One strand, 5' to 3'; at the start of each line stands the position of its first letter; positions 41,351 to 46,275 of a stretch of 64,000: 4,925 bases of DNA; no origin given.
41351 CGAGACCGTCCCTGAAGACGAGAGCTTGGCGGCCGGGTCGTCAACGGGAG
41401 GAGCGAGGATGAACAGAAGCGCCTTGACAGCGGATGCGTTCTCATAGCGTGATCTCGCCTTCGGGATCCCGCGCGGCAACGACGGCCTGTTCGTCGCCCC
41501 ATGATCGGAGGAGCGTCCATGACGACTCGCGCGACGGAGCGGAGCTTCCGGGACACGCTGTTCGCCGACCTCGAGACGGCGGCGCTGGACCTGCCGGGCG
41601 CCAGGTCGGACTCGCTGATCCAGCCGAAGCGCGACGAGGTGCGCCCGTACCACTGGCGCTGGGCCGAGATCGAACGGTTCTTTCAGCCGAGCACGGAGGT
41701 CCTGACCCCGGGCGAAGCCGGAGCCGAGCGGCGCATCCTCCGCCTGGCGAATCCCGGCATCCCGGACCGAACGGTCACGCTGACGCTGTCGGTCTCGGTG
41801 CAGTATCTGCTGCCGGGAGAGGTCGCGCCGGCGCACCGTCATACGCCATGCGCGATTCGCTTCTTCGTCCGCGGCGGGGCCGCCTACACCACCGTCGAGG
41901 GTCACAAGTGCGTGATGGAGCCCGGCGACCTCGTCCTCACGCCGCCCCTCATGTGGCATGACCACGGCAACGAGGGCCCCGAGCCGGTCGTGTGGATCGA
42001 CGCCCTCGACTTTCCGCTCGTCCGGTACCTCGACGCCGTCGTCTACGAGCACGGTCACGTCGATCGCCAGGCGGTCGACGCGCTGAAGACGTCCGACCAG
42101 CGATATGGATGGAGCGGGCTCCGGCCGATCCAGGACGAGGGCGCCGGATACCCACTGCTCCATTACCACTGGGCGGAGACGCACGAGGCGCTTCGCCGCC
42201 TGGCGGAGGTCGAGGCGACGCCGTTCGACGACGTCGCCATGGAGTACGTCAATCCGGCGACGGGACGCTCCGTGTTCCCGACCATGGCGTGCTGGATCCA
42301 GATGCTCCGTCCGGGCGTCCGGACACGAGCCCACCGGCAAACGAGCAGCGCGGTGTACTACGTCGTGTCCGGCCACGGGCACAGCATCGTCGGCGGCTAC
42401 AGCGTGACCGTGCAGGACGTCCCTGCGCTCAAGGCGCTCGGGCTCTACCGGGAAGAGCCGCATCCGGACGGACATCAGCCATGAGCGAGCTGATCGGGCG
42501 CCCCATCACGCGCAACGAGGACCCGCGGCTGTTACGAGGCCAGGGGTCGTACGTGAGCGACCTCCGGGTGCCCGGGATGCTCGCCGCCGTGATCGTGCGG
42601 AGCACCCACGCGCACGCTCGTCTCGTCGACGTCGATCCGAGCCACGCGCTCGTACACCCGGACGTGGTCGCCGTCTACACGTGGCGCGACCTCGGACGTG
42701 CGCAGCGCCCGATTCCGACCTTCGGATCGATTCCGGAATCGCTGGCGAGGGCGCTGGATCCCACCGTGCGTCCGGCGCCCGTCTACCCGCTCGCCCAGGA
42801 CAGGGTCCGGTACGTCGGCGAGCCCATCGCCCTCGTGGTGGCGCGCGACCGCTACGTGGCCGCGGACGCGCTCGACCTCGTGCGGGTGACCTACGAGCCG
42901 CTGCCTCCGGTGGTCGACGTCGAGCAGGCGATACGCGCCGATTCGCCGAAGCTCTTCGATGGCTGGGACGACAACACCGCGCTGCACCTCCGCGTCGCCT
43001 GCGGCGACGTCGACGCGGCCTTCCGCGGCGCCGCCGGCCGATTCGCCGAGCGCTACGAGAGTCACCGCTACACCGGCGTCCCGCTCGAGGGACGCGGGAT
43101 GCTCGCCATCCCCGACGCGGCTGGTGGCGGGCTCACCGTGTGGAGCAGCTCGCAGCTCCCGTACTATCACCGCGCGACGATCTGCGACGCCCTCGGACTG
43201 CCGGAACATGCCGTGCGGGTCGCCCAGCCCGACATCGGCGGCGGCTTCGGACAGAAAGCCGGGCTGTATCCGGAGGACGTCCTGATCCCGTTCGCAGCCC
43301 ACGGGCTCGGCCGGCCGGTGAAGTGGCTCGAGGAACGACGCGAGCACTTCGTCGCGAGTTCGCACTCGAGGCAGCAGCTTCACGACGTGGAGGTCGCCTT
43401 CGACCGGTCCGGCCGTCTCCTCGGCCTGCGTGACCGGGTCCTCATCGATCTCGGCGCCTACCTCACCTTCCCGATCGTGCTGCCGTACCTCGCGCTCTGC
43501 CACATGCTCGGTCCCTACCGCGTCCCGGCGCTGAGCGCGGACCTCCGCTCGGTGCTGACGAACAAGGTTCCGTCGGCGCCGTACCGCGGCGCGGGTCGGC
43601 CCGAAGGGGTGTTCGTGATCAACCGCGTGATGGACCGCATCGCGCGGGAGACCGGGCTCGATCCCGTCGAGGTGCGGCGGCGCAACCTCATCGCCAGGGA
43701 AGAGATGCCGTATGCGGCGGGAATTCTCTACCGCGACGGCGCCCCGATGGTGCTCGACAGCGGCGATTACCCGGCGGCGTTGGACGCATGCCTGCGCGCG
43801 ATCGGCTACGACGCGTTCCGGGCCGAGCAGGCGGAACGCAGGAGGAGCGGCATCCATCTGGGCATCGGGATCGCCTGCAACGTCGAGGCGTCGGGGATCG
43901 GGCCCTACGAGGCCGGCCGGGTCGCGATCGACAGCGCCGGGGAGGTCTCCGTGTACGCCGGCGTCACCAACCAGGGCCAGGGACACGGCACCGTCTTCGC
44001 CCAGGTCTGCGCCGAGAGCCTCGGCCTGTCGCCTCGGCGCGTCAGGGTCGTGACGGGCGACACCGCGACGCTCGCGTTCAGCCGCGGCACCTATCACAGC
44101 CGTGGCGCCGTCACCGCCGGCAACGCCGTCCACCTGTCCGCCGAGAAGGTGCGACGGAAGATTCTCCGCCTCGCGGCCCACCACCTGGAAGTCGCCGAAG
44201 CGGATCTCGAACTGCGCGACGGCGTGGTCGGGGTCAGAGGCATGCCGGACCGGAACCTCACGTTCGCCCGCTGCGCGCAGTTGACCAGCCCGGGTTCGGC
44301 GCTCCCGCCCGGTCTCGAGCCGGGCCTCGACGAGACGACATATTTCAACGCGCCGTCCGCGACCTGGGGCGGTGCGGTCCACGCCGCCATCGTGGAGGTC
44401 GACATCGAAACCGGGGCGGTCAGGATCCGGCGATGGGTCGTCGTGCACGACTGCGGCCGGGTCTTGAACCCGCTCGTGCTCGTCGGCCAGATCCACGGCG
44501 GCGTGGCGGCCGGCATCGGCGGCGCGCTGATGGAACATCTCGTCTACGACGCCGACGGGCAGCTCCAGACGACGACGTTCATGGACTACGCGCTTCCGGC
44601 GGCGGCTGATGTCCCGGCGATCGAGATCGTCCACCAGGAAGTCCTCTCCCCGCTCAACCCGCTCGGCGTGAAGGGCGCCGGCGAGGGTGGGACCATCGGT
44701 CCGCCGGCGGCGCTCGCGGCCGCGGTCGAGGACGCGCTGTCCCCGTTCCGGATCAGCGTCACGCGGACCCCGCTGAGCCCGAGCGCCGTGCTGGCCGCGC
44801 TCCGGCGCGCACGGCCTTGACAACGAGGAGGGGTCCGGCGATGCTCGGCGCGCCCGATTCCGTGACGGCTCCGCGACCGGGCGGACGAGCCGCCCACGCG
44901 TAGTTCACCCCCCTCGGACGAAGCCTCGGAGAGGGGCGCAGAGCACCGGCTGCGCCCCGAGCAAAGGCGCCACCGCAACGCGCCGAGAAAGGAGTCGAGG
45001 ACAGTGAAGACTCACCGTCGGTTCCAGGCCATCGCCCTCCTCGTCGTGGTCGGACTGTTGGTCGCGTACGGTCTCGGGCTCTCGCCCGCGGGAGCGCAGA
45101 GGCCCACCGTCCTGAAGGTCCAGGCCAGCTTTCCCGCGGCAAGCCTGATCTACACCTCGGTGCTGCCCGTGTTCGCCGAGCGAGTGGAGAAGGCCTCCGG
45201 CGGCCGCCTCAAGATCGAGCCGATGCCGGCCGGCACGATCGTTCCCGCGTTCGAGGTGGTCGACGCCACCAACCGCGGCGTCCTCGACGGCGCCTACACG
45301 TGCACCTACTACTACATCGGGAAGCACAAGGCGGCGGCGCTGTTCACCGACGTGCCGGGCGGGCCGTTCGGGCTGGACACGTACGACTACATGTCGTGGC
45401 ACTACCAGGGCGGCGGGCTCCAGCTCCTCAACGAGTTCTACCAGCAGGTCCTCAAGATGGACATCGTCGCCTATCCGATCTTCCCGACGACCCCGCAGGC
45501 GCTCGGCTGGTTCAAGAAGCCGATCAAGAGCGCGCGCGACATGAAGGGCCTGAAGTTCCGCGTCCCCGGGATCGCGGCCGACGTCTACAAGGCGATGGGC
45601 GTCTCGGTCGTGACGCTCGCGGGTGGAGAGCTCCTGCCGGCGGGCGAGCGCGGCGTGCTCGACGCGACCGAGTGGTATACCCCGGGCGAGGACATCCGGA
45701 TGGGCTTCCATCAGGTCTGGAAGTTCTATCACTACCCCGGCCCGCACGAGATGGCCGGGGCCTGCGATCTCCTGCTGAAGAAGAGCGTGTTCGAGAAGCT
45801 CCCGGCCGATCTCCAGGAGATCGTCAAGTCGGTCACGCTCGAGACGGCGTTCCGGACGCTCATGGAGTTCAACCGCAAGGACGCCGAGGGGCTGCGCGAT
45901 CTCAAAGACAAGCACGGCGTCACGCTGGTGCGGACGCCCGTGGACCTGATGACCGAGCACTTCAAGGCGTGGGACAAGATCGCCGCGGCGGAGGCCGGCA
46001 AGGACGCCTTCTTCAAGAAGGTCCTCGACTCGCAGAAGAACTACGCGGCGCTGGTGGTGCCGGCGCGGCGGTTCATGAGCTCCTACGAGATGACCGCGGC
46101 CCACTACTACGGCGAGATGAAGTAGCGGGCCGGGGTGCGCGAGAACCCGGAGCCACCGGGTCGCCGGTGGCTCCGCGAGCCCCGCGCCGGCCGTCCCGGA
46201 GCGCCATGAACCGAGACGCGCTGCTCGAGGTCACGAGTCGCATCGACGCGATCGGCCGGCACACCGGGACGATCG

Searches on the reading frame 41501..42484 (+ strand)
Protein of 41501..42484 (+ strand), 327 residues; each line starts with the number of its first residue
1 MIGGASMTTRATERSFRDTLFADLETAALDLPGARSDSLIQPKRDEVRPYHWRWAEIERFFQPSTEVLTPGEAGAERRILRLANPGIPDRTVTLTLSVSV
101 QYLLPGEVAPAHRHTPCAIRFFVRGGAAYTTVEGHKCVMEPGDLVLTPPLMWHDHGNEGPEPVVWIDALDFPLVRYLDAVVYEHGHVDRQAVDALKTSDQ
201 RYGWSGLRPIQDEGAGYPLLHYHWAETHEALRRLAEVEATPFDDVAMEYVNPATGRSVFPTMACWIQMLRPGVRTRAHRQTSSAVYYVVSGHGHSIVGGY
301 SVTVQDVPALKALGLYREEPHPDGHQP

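Call 56: search_protein_families(library=pfam, max_evalue=0.00001, proteins=[window:41501-42484:+])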
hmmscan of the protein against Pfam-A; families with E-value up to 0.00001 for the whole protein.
window:41501-42484:+ (327 aa): 1 family
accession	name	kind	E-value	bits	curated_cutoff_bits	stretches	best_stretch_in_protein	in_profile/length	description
PF07883.17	Cupin_2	-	2.9e-21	75.4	27.2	1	101-167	3-68/70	Cupin domain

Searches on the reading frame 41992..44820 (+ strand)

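Call 56: search_protein_families(library=pfam, max_evalue=0.00001, proteins=[window:41992-44820:+])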
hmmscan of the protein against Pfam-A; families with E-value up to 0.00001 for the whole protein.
window:41992-44820:+ (942 aa): 3 families
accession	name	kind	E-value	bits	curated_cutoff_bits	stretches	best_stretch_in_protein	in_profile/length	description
PF20256.3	MoCoBD_2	-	3.5e-83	279.8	27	1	600-875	2-283/283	Molybdopterin cofactor-binding domain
PF02738.23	MoCoBD_1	-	1.3e-78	263.9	27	1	328-566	8-244/244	Molybdopterin cofactor-binding domain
PF01315.27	Ald_Xan_dh_C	-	6.7e-25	88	31.3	1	183-305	2-110/110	Aldehyde oxidase and xanthine dehydrogenase, a/b hammerhead domain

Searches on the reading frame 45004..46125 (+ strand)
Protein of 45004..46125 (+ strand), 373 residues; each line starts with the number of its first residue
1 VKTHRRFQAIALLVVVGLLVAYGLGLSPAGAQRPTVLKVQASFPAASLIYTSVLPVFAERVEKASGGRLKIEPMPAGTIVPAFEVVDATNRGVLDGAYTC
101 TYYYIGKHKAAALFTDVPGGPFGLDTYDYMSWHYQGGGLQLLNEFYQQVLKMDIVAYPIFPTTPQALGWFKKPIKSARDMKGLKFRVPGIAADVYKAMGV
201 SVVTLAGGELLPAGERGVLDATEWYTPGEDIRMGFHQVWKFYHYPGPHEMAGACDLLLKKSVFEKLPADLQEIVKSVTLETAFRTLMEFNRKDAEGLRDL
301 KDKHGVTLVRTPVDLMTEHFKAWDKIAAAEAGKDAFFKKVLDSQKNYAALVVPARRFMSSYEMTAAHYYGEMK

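Call 56: search_protein_families(library=pfam, max_evalue=0.00001, proteins=[window:45004-46125:+])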
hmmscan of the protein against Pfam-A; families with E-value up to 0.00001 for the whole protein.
window:45004-46125:+ (373 aa): 1 family
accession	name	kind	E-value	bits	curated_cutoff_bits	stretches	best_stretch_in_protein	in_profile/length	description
PF03480.18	DctP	-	2.8e-35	122.5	23.4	1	45-310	7-262/286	Bacterial extracellular solute-binding protein, family 7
